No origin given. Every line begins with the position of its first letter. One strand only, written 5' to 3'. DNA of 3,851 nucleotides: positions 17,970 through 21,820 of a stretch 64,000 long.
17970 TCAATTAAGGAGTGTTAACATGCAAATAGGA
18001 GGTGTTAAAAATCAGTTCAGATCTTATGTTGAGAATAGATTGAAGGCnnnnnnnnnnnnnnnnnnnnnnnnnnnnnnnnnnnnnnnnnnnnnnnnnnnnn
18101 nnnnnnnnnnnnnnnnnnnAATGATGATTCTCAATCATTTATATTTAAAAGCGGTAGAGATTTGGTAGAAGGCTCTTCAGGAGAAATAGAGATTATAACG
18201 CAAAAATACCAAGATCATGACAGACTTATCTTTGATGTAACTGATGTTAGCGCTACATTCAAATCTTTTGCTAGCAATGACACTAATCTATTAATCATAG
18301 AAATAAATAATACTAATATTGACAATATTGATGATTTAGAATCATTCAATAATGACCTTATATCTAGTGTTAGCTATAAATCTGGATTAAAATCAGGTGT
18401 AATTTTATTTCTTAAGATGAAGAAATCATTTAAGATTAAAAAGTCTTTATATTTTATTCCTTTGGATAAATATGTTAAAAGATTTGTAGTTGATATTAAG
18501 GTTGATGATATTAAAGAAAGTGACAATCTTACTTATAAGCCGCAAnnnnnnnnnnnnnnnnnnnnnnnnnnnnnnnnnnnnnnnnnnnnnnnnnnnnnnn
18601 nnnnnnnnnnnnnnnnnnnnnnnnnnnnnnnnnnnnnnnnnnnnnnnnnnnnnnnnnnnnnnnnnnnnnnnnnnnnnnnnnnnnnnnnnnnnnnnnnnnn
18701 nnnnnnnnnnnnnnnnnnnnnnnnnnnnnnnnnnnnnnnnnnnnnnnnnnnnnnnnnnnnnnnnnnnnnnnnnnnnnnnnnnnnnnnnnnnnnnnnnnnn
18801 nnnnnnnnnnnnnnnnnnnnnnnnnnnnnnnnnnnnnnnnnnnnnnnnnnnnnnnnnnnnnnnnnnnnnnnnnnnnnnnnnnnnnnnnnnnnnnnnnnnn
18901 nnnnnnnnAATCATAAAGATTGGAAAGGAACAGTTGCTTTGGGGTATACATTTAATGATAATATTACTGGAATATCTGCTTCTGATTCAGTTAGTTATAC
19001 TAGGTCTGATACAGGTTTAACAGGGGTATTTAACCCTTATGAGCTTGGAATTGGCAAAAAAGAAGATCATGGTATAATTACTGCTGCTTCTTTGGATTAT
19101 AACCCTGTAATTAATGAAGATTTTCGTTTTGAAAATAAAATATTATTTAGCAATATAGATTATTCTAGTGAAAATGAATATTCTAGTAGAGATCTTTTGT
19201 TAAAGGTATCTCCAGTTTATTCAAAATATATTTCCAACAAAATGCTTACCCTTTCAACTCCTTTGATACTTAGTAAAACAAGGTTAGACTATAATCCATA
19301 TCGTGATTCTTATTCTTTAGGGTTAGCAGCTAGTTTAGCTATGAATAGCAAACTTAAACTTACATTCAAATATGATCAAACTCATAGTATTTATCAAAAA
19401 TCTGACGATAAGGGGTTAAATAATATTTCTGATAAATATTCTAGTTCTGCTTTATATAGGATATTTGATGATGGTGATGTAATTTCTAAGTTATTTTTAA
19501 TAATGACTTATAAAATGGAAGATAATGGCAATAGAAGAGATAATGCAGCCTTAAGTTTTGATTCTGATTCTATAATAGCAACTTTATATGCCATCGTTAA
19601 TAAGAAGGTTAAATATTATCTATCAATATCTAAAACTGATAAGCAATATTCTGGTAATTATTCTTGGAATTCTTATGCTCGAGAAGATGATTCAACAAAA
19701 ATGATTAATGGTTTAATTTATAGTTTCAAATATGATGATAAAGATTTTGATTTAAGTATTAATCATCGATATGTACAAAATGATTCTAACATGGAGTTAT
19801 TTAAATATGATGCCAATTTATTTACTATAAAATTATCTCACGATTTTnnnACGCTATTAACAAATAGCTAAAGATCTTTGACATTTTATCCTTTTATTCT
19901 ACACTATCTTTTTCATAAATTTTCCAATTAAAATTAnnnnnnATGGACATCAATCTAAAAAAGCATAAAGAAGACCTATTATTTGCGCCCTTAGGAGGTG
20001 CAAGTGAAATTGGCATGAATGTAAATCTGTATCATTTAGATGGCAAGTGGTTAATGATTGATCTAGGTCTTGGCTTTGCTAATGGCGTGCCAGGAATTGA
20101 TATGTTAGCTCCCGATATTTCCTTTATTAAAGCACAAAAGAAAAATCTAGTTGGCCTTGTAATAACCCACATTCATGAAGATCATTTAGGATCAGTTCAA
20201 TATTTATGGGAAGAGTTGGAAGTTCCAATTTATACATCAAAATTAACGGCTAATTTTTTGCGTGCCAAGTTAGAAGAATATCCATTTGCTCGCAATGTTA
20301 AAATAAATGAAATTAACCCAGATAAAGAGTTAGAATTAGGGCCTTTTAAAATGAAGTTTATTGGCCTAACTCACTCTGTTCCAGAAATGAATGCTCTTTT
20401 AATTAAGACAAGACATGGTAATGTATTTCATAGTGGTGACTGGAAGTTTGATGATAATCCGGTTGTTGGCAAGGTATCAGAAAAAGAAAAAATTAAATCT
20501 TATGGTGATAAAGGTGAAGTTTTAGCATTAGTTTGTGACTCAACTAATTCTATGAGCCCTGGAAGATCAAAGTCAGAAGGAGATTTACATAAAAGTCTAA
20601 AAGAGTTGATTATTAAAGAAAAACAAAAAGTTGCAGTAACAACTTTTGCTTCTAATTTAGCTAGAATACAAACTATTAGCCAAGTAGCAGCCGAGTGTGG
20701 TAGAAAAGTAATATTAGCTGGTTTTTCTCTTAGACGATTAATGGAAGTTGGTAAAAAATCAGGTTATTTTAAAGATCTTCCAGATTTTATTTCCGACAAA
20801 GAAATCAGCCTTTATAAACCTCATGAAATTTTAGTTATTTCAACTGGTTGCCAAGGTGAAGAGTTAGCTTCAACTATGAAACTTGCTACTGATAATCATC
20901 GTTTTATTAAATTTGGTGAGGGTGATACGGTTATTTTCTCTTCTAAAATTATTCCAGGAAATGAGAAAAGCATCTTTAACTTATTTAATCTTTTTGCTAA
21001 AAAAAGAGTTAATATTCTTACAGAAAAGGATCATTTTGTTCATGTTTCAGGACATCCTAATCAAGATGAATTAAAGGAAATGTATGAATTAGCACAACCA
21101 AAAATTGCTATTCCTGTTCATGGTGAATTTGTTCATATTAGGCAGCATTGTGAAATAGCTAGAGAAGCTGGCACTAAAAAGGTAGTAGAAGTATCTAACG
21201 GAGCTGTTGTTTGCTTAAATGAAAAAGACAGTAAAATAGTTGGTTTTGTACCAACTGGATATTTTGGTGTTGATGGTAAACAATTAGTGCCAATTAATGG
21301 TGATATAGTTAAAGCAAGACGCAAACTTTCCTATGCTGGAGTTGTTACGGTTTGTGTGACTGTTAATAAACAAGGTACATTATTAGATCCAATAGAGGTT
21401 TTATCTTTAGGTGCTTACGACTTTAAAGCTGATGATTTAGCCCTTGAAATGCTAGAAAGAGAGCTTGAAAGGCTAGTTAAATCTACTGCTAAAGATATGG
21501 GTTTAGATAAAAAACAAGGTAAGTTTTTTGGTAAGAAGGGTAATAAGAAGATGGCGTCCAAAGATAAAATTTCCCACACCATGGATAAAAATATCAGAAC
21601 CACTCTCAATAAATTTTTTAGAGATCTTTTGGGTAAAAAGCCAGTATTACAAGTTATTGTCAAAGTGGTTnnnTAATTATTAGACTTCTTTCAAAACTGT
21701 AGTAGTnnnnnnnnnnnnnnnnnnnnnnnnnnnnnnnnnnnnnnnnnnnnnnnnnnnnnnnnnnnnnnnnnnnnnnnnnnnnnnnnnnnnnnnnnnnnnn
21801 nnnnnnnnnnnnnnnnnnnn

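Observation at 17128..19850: AMIN-TPR-beta-barrel outer-membrane protein coupled to a hyper-acidic secreted protein: possible Slam/type XI-like export pair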

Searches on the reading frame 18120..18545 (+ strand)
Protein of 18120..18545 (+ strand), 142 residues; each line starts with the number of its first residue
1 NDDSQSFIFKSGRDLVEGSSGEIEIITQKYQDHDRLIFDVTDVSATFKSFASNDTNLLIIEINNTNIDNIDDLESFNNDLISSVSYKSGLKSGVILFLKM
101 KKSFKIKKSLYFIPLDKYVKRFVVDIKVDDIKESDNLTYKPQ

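Call 19: search_protein_families(library=pfam, proteins=[window:18120-18545:+], max_evalue=10)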
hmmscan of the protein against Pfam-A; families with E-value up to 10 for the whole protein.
seq(142 aa): 1 family
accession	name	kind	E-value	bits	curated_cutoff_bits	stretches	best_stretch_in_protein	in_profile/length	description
PF11741.13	AMIN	-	0.046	14.2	20.5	1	30-102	7-80/101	AMIN domain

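Call 42: search_solved_structures(query=window:18120-18545:+, max_evalue=10, show_alignments=3)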
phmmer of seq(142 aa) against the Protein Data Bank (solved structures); distinct sequences matched with E-value up to 10: 1.
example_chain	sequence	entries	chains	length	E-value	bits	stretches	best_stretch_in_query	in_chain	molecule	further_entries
1yup_A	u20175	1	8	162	1.4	12.6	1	17-62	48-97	beta-lactoglobulin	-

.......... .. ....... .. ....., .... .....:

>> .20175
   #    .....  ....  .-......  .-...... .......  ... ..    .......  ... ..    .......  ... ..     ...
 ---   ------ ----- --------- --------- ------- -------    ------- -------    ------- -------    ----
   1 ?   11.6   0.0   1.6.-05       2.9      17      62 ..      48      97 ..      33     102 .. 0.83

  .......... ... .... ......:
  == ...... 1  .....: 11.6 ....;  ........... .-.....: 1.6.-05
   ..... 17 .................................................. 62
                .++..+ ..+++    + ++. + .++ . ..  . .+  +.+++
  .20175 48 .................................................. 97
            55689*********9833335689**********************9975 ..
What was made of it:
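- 18120..18548 (+): ORF B extra N-terminal domain, residues 23-165. Orphan; AMIN-like pattern by eye but statistically unverified. No PDB sequence hit (call 42).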

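Call 61: search_protein_families(library=pfam, proteins=[window:18129-18509:+], max_evalue=1)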
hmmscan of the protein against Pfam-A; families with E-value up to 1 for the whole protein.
seq(127 aa): 1 family
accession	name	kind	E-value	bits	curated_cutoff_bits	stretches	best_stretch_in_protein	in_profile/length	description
PF11741.13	AMIN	-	0.031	14.8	20.5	1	27-99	7-80/101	AMIN domain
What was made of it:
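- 18120..18548 (+): AMIN E 0.03-0.046, below cut-off (calls 19, 61).
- On AMIN domain (PF11741), for ORF B residues 23-165: 14.2-14.8 bits against a cut-off of 20.5, E 0.03-0.046 (calls 19, 61).
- Closest known: AMIN domain. Same: The only Pfam hit for this segment (calls 19, 61).
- Checked: Pfam AMIN scores E 0.03-0.046, 14.2-14.8 bits, below the 20.5 cut-off (calls 19, 61).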

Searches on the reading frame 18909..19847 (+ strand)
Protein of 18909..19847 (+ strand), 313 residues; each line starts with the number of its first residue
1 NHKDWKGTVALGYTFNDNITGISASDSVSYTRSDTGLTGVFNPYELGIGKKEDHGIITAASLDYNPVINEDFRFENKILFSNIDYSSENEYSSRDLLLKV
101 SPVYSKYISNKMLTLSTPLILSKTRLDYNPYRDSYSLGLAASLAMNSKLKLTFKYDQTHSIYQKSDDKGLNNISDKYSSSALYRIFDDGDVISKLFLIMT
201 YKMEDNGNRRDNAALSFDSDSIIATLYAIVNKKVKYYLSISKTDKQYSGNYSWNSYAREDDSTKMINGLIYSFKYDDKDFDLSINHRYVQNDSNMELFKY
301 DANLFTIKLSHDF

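Call 19: search_protein_families(library=pfam, proteins=[window:18909-19847:+], max_evalue=10)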
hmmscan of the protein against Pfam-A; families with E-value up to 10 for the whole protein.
seq(313 aa): 1 family
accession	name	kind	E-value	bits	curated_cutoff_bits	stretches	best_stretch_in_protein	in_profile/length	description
PF04575.19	SlipAM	-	3.7e-05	23.8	22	1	5-313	1-288/288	Surface lipoprotein assembly modifier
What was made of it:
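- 18921..19847 (+): ORF B 14-stranded DUF560/SlipAM beta-barrel, residues 290-598, ending in F. PF04575 E 3.7e-5, 23.8 bits against a cut-off of 22, profile 1-288/288 (call 19).
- On T11SS outer-membrane protein (Slam/DUF560 family): Residues 286-598 scanned alone: E 3.7e-5, 23.8 bits against a cut-off of 22, profile 1-288/288 (call 19).
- Barrel alone: PF04575 SlipAM E 3.7e-5, 23.8 bits, above the cut-off of 22, full-length profile match (call 19).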

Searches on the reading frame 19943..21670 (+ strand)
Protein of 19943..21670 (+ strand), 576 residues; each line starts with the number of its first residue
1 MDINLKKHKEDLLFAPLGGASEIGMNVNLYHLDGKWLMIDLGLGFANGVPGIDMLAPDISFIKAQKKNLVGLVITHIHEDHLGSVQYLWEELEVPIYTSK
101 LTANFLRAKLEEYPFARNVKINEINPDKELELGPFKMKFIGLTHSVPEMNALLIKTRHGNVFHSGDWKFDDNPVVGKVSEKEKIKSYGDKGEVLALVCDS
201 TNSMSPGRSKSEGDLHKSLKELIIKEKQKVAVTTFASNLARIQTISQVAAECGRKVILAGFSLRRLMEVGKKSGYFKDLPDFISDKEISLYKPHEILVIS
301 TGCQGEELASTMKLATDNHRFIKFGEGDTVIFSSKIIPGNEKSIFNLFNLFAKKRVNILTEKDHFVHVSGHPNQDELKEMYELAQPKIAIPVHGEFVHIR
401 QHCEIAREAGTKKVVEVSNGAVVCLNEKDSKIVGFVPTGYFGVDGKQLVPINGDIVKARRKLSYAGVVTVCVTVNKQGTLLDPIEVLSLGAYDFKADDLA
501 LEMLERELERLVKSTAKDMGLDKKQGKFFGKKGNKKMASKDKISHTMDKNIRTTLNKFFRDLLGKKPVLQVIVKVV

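Call 44: find_related_loci(query=window:19943-21670:+, collection=genome_contigs, flank=10000)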
Query window:19943-21670:+ (576 aa) in genome_contigs; peptide patterns used: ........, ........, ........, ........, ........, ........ (x = any residue, [..] = any of these).
130 stretches matched a pattern; 30 encode a relative of the query (tblastn E <= 1e-3); 30 distinct loci.
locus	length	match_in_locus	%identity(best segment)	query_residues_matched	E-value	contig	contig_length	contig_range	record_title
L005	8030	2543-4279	64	1-570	0e+0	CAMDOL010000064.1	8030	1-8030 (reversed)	MAG: Rickettsia typhi isolate TrE-25oct19-174 genome assembly, contig: TrE-25oct19-C14084, whole genome shotgun sequence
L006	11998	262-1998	60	1-576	0e+0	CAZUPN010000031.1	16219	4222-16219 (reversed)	MAG TPA_asm: uncultured Rhizobiaceae bacterium isolate SRP219642_co4_49 genome assembly, contig: NODE_5938_length_16219_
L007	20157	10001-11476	49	6-498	3e-173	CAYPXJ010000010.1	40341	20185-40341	MAG TPA_asm: uncultured Rickettsiales bacterium isolate binchicken_co311_73 genome assembly, contig: NODE_1662_length_40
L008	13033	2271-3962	44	2-572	3e-164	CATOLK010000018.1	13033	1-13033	MAG TPA_asm: uncultured Rickettsiales bacterium isolate MGG25177_1680015442 genome assembly, contig: NODE_2871_length_13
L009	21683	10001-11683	43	1-576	2e-154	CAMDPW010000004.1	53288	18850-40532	MAG: Rickettsia typhi isolate ZH-03apr19-290 genome assembly, contig: ZH-03apr19-C571, whole genome shotgun sequence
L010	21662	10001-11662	42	1-573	3e-151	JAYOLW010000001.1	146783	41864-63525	MAG: Rickettsiales bacterium isolate 139571_S172_metabat_bins_2.tsv.122 NODE_40_length_146783_cov_6.060050, whole genome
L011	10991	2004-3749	58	1-576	0e+0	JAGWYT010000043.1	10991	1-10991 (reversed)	MAG: Rickettsiales bacterium isolate REEB497 contig-150_10950, whole genome shotgun sequence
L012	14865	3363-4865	44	9-509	1e-144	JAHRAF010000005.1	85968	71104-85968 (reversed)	MAG: Wolbachia endosymbiont of Fragariocoptes setiger isolate BMOC 18-1129-001#AD2665#MAG2 NODE_111_length_85968_cov_124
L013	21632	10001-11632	40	12-573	2e-142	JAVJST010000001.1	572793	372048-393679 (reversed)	MAG: Rhodospirillales bacterium isolate G1-WW12-23 k141_98040, whole genome shotgun sequence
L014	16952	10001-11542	41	10-518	2e-138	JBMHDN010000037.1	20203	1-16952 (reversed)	MAG: Candidatus Puniceispirillaceae bacterium isolate xHP1_bin.49 c_000000000037, whole genome shotgun sequence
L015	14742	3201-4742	44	10-524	4e-137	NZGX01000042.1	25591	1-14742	MAG: Rhodospirillaceae bacterium isolate MED667 82200, whole genome shotgun sequence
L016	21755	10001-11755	64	1-576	0e+0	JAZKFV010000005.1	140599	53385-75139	MAG: Pseudomonadota bacterium isolate DC_RB_04_SPN110320-bin017 DCRB04SPN_B017_0_000000000005, whole genome shotgun sequ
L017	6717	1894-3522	39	9-571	2e-133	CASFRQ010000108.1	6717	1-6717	uncultured Alphaproteobacteria bacterium isolate SI.B29.metabat-bins.28 genome assembly, contig: SI.B29.metabat-bins.28.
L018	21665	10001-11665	39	4-571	3e-132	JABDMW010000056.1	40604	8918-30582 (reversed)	MAG: Hyphomonadaceae bacterium isolate SS_bin_111 k127_1043774, whole genome shotgun sequence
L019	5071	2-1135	56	203-576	2e-131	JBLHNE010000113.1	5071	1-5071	MAG: Rickettsiales bacterium isolate 3300055726_86 Ga0535650_0033916, whole genome shotgun sequence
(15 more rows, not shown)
